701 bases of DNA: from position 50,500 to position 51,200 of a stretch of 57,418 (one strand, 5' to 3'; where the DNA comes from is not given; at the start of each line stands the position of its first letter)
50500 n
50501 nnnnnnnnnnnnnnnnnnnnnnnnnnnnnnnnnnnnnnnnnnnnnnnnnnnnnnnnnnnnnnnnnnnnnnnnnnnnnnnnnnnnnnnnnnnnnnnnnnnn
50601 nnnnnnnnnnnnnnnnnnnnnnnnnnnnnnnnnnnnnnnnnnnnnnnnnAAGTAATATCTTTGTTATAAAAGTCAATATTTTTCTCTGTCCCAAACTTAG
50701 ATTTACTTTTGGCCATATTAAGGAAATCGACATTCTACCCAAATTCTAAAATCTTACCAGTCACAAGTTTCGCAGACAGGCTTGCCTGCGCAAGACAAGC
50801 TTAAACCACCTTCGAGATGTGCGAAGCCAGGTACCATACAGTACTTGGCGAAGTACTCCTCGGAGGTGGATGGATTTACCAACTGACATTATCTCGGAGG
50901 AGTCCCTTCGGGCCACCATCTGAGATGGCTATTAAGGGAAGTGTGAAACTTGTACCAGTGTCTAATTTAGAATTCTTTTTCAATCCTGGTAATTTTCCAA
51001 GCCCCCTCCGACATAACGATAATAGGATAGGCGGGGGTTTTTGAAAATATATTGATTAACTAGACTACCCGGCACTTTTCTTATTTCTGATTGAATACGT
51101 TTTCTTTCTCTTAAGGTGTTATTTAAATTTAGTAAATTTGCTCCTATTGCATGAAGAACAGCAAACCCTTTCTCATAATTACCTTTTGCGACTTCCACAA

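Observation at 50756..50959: Full-length copy of an apparently undescribed MITE-like element with a 6-bp target-site duplication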

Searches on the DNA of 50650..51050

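Call 15: search_rna_families(source=window, start=50650, end=51050, threshold=evalue, max_evalue=10, show_alignments=2)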
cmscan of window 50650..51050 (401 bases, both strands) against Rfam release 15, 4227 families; matches with E-value up to 10: 2.
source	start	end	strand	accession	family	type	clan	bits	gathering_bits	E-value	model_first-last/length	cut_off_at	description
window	50774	50797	+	RF01356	CRISPR-DR28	Gene; CRISPR;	-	15.7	35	4.9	1-24/24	no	CRISPR RNA direct repeat element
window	50650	50695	+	RF00752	mir-14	Gene; miRNA;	-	14.4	53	3.6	15-63/63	5'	mir-14 microRNA precursor family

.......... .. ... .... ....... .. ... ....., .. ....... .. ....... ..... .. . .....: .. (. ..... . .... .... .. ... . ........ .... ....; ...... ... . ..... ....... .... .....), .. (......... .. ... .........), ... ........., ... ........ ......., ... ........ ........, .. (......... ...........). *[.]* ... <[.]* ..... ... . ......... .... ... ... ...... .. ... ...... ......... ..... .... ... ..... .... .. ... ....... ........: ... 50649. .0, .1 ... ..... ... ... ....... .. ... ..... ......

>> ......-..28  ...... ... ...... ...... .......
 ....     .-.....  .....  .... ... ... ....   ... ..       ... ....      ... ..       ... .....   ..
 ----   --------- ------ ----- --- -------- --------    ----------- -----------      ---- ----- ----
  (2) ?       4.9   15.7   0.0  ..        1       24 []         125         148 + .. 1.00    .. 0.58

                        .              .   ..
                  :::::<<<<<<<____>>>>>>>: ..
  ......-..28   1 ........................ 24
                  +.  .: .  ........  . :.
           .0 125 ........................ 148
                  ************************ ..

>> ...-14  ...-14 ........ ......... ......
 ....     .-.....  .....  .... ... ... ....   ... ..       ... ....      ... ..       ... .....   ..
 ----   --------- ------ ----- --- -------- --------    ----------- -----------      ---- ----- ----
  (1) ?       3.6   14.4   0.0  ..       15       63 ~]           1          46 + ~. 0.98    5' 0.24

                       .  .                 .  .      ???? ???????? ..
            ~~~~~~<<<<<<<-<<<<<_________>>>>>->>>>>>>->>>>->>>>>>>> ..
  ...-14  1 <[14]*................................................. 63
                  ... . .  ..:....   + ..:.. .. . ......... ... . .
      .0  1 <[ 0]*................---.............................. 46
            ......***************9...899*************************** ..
